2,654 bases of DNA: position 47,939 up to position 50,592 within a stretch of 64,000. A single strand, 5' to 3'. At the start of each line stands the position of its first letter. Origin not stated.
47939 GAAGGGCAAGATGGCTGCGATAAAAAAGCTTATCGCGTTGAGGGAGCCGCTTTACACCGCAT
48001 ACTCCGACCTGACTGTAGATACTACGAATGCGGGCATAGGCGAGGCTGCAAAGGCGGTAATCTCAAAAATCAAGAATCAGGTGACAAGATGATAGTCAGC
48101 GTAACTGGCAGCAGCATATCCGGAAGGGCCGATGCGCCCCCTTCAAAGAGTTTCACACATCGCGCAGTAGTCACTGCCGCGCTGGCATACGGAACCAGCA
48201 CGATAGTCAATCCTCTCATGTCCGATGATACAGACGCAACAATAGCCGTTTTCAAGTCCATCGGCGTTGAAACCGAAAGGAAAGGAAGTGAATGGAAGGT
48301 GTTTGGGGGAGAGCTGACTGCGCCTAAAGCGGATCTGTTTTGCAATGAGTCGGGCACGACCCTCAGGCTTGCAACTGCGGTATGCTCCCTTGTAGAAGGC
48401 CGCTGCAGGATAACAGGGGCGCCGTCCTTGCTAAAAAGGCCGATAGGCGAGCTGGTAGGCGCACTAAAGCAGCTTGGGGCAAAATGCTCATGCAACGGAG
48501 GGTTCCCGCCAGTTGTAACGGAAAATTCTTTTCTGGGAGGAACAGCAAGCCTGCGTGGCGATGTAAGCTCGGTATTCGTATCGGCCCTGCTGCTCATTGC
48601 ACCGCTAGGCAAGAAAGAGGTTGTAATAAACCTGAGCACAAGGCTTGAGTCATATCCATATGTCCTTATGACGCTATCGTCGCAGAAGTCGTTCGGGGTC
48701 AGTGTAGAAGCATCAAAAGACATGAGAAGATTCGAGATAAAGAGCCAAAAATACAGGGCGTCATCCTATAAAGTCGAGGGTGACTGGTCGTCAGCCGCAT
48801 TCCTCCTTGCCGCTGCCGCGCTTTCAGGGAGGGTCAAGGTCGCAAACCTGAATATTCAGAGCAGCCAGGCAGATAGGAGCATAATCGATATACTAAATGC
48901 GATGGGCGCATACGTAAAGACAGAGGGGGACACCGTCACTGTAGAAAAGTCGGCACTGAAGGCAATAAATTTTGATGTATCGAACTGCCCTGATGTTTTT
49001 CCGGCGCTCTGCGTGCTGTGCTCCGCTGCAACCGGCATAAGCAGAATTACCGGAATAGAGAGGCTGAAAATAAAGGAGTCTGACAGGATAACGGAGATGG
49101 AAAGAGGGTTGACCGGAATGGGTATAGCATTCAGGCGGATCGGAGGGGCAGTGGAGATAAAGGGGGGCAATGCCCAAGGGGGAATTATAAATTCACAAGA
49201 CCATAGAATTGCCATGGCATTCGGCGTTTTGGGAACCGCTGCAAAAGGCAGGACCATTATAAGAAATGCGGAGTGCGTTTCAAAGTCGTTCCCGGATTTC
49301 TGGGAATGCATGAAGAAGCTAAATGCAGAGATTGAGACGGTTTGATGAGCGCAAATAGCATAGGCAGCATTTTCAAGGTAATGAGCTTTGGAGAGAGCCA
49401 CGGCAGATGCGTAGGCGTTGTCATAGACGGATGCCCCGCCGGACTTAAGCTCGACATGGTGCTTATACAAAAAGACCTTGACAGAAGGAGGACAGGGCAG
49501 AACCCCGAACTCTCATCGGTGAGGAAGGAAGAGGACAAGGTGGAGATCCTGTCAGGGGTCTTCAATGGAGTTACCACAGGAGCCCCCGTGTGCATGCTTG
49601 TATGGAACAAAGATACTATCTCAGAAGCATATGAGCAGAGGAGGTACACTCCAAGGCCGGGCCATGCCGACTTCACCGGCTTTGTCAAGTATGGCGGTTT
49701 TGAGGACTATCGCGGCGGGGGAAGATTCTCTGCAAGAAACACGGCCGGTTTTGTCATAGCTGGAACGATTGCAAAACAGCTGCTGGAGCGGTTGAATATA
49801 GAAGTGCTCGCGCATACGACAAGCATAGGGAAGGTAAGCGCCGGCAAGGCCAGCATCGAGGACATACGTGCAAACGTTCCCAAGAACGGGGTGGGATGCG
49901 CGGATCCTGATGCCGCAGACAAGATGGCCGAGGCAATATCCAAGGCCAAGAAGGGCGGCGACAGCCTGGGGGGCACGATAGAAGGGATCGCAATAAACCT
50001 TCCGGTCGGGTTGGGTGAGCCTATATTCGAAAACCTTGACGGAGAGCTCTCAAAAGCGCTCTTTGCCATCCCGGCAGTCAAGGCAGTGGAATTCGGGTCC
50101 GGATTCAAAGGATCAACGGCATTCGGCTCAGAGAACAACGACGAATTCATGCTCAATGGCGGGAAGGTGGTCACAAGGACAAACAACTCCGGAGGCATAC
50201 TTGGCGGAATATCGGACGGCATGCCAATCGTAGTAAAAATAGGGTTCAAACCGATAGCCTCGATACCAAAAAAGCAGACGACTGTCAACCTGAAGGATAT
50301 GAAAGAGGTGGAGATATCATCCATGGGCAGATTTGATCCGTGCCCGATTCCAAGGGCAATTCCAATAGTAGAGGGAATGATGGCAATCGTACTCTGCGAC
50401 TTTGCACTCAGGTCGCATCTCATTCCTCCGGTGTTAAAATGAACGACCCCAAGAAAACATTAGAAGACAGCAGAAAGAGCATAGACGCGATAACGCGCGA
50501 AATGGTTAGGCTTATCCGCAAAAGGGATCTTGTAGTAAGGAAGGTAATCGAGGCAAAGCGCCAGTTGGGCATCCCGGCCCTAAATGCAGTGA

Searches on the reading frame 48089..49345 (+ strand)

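Call 50: search_protein_families(library=pfam, proteins=[window:48089-49345:+], max_evalue=0.00001)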
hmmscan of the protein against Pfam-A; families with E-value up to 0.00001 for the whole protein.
window:48089-49345:+ (418 aa): 1 family
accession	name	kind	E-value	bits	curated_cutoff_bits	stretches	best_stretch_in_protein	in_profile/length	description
PF00275.25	EPSP_synthase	-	7.3e-99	331.7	22.8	1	7-407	4-416/417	EPSP synthase (3-phosphoshikimate 1-carboxyvinyltransferase)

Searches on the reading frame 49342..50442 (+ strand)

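Call 50: search_protein_families(library=pfam, proteins=[window:49342-50442:+], max_evalue=0.00001)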
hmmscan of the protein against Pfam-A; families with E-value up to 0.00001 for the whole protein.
window:49342-50442:+ (366 aa): 1 family
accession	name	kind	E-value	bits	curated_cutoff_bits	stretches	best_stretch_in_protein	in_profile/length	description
PF01264.26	Chorismate_synt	-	1.7e-130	435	27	1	11-356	1-327/327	Chorismate synthase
